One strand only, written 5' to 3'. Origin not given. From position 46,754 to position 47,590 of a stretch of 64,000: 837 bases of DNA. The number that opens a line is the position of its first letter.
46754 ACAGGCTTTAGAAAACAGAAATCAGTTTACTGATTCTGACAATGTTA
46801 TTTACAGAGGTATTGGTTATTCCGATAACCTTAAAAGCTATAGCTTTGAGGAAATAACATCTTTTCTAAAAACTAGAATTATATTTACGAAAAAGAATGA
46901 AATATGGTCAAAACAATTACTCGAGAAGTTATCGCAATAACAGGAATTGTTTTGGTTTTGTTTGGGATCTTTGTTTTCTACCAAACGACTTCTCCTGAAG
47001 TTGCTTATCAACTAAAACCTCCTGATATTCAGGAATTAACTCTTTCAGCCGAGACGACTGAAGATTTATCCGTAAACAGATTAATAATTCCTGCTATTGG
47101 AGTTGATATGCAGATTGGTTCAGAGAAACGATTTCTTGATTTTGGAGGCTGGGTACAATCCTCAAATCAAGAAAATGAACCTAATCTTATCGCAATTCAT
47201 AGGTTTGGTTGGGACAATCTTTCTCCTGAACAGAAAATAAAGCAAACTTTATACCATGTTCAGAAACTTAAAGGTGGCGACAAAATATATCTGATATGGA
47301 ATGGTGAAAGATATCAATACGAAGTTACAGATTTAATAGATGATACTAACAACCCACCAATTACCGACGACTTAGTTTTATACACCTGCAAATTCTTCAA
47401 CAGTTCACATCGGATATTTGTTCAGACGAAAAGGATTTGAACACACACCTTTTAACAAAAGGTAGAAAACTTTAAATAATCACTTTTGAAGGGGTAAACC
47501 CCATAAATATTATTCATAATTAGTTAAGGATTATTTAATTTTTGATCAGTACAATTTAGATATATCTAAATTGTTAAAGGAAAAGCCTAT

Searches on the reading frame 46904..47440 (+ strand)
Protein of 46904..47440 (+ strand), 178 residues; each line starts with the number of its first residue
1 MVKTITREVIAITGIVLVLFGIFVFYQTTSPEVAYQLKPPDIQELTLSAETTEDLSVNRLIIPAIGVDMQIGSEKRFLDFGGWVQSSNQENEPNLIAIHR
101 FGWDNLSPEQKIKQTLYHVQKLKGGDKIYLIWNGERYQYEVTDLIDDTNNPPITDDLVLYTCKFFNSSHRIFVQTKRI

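Call 5: search_protein_families(library=pfam, proteins=[window:46904-47440:+], max_evalue=0.01)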
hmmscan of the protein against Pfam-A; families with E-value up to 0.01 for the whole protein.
window:46904-47440:+ (178 aa): 0 families

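Call 6: search_protein_families(library=pfam, proteins=[window:46904-47440:+], max_evalue=10)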
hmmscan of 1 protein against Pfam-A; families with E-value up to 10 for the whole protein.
window:46904-47440:+ (178 aa): 1 family
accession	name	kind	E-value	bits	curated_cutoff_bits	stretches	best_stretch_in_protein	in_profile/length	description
PF17375.8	DUF5397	-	0.032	14.4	26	1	120-148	30-61/64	Family of unknown function (DUF5397)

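Call 7: search_protein_families(library=ncbifam, proteins=[window:46904-47440:+], max_evalue=1)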
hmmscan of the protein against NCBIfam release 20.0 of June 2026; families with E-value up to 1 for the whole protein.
window:46904-47440:+ (178 aa): 3 families
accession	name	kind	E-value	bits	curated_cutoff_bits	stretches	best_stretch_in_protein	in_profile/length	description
TIGR01076.1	sortase_fam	subfamily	3.1e-05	23.8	39.35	1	114-178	56-128/136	sortase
NF033745.1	class_C_sortase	subfamily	0.0034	17.2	160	1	116-177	151-220/220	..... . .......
NF058671.1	sortase_SrtD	exception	0.098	12.3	140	1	118-144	118-144/187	class D sortase, LPxTATN-specific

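Call 8: search_solved_structures(query=window:46904-47440:+, max_evalue=10, show_alignments=3)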
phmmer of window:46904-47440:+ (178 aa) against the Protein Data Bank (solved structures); distinct sequences matched with E-value up to 10: 8.
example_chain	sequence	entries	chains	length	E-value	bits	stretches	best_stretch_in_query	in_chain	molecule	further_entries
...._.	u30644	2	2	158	0.00045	23.1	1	36-150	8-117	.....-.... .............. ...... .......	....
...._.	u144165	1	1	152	0.034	16.9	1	112-178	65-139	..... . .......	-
5dv0_A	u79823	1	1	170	0.17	14.7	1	90-174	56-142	Sortase SrtA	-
4o8l_A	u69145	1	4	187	0.2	14.4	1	90-174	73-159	Sortase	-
6bwe_A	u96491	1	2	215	0.24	14.2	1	118-178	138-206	Putative fimbrial associated sortase-like protein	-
2xwg_A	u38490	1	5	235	0.28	13.9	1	102-177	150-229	SORTASE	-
5k9a_A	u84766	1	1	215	0.42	13.4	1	118-178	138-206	Putative fimbrial associated sortase-like protein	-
5hu4_A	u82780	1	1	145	0.63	12.8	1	118-153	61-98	Cysteine protease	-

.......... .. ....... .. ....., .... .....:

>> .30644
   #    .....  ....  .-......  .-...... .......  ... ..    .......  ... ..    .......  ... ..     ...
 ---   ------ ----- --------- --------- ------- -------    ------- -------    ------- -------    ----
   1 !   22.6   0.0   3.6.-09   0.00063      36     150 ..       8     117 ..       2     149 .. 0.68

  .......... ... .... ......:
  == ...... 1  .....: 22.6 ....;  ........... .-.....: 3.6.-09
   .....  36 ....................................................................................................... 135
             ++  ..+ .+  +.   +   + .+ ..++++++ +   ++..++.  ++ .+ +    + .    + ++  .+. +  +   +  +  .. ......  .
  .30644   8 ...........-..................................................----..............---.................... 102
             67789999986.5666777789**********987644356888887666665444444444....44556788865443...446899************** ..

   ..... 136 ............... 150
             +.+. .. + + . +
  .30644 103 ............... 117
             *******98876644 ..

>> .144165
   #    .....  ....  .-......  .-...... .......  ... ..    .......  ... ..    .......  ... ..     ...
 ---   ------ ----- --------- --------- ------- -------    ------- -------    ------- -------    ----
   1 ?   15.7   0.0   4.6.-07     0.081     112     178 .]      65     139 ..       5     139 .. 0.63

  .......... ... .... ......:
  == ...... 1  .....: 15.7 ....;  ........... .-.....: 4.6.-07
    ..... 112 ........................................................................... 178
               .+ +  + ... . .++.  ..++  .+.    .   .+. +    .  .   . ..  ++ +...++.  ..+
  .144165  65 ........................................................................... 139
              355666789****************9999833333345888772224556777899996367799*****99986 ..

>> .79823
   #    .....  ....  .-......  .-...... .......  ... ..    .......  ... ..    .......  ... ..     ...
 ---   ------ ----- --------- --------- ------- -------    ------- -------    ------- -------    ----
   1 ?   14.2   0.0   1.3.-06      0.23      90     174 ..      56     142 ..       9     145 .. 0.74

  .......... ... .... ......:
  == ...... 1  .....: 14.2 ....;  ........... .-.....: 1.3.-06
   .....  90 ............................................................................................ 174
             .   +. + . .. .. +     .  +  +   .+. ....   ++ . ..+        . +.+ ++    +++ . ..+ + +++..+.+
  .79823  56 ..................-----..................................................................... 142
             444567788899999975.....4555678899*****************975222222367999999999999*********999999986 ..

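Call 11: find_homologous_proteins(query=window:46904-47440:+, max_evalue=0.001)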
Query window:46904-47440:+ (178 aa): 24 proteins with E <= 0.001 among 47 candidates.
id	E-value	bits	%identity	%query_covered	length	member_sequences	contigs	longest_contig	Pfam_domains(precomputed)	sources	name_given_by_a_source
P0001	4.5e-111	386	96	100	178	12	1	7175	-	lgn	-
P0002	8.8e-108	376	92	100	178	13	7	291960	-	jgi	jgi:sortase (surface protein transpeptidase)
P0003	1.3e-107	375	92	100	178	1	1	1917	-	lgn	-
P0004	1.1e-105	369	91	100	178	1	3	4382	-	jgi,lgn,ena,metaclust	metaclust:\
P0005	9.3e-105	366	90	100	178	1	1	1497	PF04203.19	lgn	-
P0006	4.0e-100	351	85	100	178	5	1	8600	-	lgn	-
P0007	2.4e-98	345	88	92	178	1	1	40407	-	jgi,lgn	-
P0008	2.3e-85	303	81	89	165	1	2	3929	PF04203.19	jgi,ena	-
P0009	7.8e-83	294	71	100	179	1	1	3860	-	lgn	-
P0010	1.3e-81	290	70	100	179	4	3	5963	-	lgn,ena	-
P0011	1.8e-62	228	58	88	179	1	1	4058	PF04203.19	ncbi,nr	ncbi:hypothetical protein JW887_03605 [Candidatus Dojkabacteria bacterium]|nr:hypothetical protein [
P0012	5.2e-62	226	59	86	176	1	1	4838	-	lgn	-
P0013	3.8e-61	224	57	100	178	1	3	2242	PF04203.19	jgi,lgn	-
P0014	5.7e-59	217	52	97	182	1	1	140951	-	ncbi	ncbi:MAG: hypothetical protein ABIE03_01790 [Patescibacteria group bacterium]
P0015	1.2e-57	212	51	97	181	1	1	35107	-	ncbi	-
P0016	5.7e-57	210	55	85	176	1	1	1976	PF04203.19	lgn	-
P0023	8.8e-40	154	41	97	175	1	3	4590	PF04203.19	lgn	-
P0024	2.2e-37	146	41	89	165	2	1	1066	PF04203.19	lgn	-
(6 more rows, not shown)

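Call 14: search_solved_structures(query=A1, max_evalue=0.01, show_alignments=2)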
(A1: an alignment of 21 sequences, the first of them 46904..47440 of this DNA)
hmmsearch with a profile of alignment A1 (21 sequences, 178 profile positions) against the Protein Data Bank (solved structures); distinct sequences matched with E-value up to 0.01: 1.
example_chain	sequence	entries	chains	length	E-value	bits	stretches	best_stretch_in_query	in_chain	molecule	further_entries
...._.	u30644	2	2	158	0.00049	22.8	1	36-174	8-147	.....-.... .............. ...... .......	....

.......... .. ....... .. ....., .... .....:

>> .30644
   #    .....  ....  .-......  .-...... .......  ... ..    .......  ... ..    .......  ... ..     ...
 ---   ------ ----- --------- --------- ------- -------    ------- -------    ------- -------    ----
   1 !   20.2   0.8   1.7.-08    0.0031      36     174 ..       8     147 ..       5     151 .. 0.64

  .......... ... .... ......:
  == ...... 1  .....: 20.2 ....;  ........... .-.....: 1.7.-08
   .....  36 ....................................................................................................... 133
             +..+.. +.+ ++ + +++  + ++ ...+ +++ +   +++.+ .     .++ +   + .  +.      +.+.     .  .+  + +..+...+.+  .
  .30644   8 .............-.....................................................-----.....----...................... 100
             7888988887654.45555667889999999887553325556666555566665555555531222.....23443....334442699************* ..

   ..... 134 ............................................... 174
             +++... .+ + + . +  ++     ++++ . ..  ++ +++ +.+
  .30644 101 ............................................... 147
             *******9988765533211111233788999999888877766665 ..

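Call 15: search_protein_families(library=pfam, alignment_id=A1, max_evalue=0.01)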
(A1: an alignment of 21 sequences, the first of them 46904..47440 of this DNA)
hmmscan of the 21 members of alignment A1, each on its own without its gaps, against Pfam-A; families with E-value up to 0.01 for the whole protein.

A. member 1, window:46904-47440:+ (178 aa): 0 families

B. families by the number of members that match (of 21 scanned): 1 family
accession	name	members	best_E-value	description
PF04203.18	Sortase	12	2.5e-07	Sortase domain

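Call 23: find_encoding_contigs(protein=window:46904-47437:+, flank=10000, max_places=6)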
Protein window:46904-47437:+ (178 aa): 6 contigs read that carry it; 3 places shown.
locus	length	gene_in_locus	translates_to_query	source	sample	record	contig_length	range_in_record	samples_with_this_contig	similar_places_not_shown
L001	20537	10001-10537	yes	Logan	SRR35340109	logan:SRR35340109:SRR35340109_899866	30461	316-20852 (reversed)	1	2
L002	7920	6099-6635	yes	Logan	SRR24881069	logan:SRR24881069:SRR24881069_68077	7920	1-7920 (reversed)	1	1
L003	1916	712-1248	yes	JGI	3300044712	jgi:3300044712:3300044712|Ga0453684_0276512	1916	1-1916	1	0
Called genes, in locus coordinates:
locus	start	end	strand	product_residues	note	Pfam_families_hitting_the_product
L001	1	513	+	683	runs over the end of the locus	-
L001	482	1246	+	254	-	-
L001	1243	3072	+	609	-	PF12846:AAA_10, PF13401:AAA_22 (faint), PF19044:P-loop_TraG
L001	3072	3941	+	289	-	-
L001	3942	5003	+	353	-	PF01551:Peptidase_M23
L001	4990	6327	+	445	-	PF13730:HTH_36, PF00188:CAP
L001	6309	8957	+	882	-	-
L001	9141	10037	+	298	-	PF13814:Replic_Relax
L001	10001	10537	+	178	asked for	-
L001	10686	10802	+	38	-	-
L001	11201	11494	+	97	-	PF11171:DUF2958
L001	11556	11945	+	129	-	-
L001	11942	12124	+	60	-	-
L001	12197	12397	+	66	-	-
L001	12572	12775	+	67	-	PF13560:HTH_31, PF12844:HTH_19, PF13443:HTH_26, PF01381:HTH_3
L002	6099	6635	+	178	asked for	-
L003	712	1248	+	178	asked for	-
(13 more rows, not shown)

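Call 24: find_encoding_contigs(protein=P0014, flank=10000, max_places=4)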
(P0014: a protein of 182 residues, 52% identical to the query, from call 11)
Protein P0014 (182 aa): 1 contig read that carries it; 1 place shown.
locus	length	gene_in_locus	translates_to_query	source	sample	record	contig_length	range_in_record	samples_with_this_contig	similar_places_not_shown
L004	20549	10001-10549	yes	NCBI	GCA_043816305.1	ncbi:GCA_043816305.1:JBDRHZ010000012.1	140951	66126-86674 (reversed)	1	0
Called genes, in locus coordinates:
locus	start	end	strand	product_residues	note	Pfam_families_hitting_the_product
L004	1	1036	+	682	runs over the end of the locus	-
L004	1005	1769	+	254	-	-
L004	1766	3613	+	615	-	PF01935:DUF87 (faint), PF12846:AAA_10, PF13401:AAA_22 (faint), PF19044:P-loop_TraG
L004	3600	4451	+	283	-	PF17963:Big_9 (faint), PF09136:Glucodextran_B (weak)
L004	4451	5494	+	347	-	PF01551:Peptidase_M23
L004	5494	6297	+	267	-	PF06970:RepA_N (faint), PF13730:HTH_36, PF13545:HTH_Crp_2 (faint), PF01325:Fe_dep_repress (faint), PF08279:HTH_11 (faint)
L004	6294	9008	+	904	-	PF13401:AAA_22 (faint)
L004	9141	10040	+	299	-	PF13814:Replic_Relax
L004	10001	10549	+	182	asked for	-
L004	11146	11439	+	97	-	PF11171:DUF2958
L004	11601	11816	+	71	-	PF13744:HTH_37 (faint), PF13560:HTH_31, PF24250:HVO_2718 (weak), PF12844:HTH_19, PF13443:HTH_26, PF01381:HTH_3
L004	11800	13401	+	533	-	PF01555:N6_N4_Mtase, PF01170:UPF0020 (faint), PF01555:N6_N4_Mtase (weak)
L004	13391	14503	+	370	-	-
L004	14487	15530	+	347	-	-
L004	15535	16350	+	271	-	PF01555:N6_N4_Mtase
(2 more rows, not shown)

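Call 25: predict_structure(alignment_id=A1)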
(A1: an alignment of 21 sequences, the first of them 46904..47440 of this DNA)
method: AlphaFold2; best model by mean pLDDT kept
length: 178 residues; sequences in the alignment: 21
mean_pLDDT: 83.7   pTM: 0.73
mean pLDDT of the five models: 83.7, 79.3, 77.5, 77.3, 76.4
residues with pLDDT >= 90: 67; 70-90: 89; 50-70: 22; < 50: 0
segments of 3 or more residues with pLDDT < 50: none
pLDDT, mean of each block of 10 residues (from residue 1): 85 92 69 64 79 85 88 87 90 89 69 77 94 94 89 85 78 93
secondary structure, 60 per line:
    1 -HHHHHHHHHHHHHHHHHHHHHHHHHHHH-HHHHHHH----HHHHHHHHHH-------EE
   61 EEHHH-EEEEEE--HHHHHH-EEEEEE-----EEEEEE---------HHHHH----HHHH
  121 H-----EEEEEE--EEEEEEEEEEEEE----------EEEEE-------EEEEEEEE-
elements in order: H2-29 H31-37 H42-51 E59-62 E67-72 H75-80 E82-87 E93-98 H108-112 H117-121 E127-132 E135-147 E158-162 E170-177

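Call 28: fold_search(model_id=the predicted structure, library=pdb)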
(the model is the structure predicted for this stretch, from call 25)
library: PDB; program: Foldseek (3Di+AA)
matches with E <= 10: 382; with E <= 0.001: 106
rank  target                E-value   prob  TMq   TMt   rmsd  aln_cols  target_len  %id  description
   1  3rcc_O                1.3e-07  1.00  0.48  0.63   5.2       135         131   24  Crystal Structure of the Streptococcus agalactiae Sortase A (released 2011-09-07)
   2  3rcc_N                1.4e-07  1.00  0.49  0.62   4.8       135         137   24  Crystal Structure of the Streptococcus agalactiae Sortase A (released 2011-09-07)
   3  3rcc_Q                2.1e-07  1.00  0.49  0.64   4.8       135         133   24  Crystal Structure of the Streptococcus agalactiae Sortase A (released 2011-09-07)
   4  7cg9                  4.4e-07  1.00  0.52  0.48  18.7       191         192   21  Crystal structure of pilin-specific sortase SrtC1 from Lactobacillus rhamnosus GG (released 2022-03-02)
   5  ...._MODEL_1_A        6.0e-07  1.00  0.48  0.54  10.4       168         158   22  Solution Structure of Bacillus anthracis Sortase A (SrtA) Transpeptidase (released 2010-05-26)
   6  8t28                  9.2e-07  1.00  0.45  0.43  11.5       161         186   22  The crystal structure of SrtC2 sortase from Actinomyces oris (released 2024-04-17)
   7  2xwg_D                1.1e-06  1.00  0.49  0.47  11.2       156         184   25  Crystal structure of sortase C-1 from Actinomyces oris (formerly Actinomyces naeslundii) (released 2011-02-23)
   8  6bwe_B                1.5e-06  1.00  0.48  0.47  10.8       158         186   24  Sortase A from Corynebacterium diphtheriae, lid mutant (released 2017-12-27)
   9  5k9a                  1.6e-06  1.00  0.50  0.42  11.9       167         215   23  Sortase A from Corynebacterium diphtheriae (released 2016-06-15)
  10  2xwg_C                1.6e-06  1.00  0.45  0.46  11.7       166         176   22  Crystal structure of sortase C-1 from Actinomyces oris (formerly Actinomyces naeslundii) (released 2011-02-23)
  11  3rcc_F                1.7e-06  1.00  0.50  0.65   4.8       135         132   24  Crystal Structure of the Streptococcus agalactiae Sortase A (released 2011-09-07)
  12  7d6t_A                1.9e-06  1.00  0.50  0.48  13.9       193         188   18  X-ray structure of Clostridium perfringens sortase C with the C-terminal cell wall sorting motif. (released 2021-06-02)
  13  2xwg_B                2.0e-06  1.00  0.49  0.47  11.3       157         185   24  Crystal structure of sortase C-1 from Actinomyces oris (formerly Actinomyces naeslundii) (released 2011-02-23)
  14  3rcc_A                2.3e-06  1.00  0.49  0.65   5.1       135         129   24  Crystal Structure of the Streptococcus agalactiae Sortase A (released 2011-09-07)
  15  8snq                  2.5e-06  1.00  0.48  0.50   8.7       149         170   21  Streptococcus pyogenes Sortase A (SrtA) with the F145E mutation (released 2024-03-13)
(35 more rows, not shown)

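Call 41: search_protein_representatives(alignment_id=A1)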
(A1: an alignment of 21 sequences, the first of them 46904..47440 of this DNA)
Query: 21 sequences, 178 profile positions. Proteins with E-value up to 0.001 (for the whole library): 888; up to 1e-10: 261; up to 1e-30: 12. The best 150 are listed.
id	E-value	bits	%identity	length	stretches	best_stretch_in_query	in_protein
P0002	3.3e-86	303.5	-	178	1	1-177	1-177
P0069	4.0e-62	225.1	-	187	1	4-177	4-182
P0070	8.0e-48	178.5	-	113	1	69-177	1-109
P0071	5.0e-47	175.9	-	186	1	3-177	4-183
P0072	1.4e-46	174.5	-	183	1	4-177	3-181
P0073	9.5e-46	171.7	-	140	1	54-176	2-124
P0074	1.1e-44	168.3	-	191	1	1-176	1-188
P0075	7.0e-41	155.9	-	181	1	10-177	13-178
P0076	7.8e-41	155.7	-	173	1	1-175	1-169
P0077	8.5e-39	149.1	-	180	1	6-176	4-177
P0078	1.6e-38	148.2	-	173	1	1-175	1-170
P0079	1.5e-37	145.0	-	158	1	56-175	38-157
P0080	6.9e-23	97.3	-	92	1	1-88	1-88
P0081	3.0e-21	91.9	-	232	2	58-176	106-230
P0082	1.1e-20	90.1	-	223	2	56-176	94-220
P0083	1.9e-20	89.3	-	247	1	53-175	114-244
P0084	3.3e-20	88.6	-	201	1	3-175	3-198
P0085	8.7e-20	87.2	-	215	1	55-173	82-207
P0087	1.6e-19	86.4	-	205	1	44-177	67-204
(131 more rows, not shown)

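Call 43: search_protein_families(library=ncbifam, alignment_id=A2, max_evalue=0.001)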
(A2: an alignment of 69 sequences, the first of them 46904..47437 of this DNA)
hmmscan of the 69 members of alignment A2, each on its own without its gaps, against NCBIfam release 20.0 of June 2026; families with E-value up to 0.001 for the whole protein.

A. member 1, window:46904-47437:+ (178 aa): 1 family
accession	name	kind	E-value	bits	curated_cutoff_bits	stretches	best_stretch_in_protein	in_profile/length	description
TIGR01076.1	sortase_fam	subfamily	3.1e-05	23.8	39.35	1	114-178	56-128/136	sortase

B. families by the number of members that match (of 69 scanned): 7 families
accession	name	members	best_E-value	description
NF058671.1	sortase_SrtD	41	3.7e-22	class D sortase, LPxTATN-specific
TIGR01076.1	sortase_fam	39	1.9e-22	sortase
NF033745.1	class_C_sortase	33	1.1e-23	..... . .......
NF033746.1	class_D_sortase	33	7.3e-22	class D sortase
NF033747.1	class_E_sortase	24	2.7e-19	class E sortase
TIGR03784.1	marine_sortase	6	6.2e-11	class GN sortase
NF033748.1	class_F_sortase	6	5.7e-06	class F sortase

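Call 66: list_cluster_members(proteins=[P0069, P0071, P0074, P0077, P0081, P0082, P0083, P0084, P0085, P0087])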
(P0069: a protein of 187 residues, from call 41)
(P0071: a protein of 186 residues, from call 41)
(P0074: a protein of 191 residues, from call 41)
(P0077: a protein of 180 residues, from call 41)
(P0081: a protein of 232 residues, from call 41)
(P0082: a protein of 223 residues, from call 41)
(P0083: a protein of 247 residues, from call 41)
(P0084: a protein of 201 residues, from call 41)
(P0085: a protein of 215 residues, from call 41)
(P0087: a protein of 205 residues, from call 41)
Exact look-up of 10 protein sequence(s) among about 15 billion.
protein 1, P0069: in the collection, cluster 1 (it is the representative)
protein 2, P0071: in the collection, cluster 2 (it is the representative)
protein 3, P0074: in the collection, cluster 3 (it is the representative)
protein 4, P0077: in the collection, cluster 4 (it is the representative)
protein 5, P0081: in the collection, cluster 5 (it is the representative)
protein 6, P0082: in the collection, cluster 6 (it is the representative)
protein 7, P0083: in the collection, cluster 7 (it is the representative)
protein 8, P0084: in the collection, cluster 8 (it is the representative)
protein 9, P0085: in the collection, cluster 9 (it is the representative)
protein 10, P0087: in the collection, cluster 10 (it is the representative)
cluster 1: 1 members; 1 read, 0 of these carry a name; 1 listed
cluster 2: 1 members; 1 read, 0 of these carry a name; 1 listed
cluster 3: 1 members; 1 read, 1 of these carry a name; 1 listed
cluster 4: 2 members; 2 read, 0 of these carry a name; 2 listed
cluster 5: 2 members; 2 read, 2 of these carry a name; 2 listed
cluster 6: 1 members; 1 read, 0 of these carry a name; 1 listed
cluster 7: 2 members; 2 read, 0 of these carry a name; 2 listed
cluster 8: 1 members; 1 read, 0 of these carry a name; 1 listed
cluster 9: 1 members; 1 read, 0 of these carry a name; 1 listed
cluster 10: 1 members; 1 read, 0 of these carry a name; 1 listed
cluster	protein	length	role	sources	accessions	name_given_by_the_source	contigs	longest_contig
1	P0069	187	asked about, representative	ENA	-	-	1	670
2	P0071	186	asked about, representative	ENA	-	-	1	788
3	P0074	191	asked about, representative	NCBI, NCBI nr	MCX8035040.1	MAG: hypothetical protein N3A71_02010 [Candidatus Dojkabacteria bacterium] | hypothetical protein [Candidatus Dojkabacteria bacterium]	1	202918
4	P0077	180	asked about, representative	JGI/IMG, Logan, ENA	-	-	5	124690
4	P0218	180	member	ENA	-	-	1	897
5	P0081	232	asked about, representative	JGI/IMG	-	sortase (surface protein transpeptidase)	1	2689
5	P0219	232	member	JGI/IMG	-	sortase (surface protein transpeptidase)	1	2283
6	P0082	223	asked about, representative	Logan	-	-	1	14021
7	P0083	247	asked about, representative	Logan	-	-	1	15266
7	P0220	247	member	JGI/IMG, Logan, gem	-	-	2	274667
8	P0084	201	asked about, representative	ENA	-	-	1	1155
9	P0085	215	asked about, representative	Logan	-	-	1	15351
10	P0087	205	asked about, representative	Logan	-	-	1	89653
